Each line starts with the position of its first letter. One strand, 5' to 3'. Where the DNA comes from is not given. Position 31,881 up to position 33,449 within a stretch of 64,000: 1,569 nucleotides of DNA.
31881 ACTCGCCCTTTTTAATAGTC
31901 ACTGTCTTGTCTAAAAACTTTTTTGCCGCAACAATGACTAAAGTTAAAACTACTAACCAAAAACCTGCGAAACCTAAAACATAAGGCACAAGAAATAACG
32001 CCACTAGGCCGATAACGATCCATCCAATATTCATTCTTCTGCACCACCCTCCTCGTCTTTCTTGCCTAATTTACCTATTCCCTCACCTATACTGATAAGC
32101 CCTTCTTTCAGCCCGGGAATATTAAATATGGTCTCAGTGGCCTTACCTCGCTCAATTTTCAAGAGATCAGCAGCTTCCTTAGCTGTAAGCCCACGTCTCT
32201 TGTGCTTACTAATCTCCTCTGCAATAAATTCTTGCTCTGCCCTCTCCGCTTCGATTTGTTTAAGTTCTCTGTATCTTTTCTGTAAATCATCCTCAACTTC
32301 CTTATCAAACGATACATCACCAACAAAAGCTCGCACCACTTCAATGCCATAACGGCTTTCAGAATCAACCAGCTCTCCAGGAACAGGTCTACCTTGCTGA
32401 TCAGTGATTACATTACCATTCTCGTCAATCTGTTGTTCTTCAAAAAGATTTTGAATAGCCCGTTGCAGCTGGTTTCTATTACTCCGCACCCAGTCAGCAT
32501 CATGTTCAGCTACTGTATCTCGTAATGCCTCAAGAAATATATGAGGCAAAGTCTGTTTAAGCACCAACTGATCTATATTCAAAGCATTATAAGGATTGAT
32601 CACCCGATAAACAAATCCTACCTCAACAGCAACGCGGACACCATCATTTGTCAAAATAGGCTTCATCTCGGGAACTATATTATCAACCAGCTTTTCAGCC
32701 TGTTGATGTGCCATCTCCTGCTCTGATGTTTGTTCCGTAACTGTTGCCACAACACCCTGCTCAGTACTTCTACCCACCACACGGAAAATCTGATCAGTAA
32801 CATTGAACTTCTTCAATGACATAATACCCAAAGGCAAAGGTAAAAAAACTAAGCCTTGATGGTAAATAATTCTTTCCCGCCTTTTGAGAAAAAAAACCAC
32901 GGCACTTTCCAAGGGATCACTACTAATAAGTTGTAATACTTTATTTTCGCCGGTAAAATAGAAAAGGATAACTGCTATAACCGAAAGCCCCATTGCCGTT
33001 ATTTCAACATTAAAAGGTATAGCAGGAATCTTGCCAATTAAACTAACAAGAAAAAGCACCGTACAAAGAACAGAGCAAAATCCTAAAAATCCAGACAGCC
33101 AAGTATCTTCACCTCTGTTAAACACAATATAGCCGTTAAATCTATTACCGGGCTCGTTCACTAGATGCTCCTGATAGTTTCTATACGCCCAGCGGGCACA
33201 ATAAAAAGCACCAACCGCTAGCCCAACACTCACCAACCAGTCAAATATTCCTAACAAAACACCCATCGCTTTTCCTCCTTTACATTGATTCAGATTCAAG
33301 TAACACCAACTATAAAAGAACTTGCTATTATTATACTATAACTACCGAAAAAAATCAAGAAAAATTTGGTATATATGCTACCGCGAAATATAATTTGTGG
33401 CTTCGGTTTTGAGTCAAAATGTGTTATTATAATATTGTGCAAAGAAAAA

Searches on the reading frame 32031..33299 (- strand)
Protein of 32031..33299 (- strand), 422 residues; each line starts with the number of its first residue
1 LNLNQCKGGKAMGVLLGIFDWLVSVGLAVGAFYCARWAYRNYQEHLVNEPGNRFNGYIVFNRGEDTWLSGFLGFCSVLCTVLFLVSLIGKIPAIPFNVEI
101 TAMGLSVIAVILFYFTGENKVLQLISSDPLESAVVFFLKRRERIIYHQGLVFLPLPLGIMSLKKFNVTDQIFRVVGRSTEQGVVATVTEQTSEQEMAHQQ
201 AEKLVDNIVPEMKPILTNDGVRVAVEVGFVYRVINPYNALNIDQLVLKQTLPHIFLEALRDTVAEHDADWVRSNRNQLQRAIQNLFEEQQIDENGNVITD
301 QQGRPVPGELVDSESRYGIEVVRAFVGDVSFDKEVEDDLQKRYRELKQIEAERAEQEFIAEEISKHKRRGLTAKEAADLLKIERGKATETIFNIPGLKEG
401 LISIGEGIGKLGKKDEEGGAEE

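Call 47: search_protein_families(library=pfam, proteins=[window:32031-33299:-], max_evalue=0.01)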
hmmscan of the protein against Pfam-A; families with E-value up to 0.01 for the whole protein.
window:32031-33299:- (422 aa): 2 families
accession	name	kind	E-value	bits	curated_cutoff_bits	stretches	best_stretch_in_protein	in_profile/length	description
PF01145.31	Band_7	-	2.2e-14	54.3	23.6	1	131-357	7-173/176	SPFH domain / Band 7 family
PF02674.22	Colicin_V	-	0.0029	18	29.3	1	12-90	15-80/144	Colicin V production protein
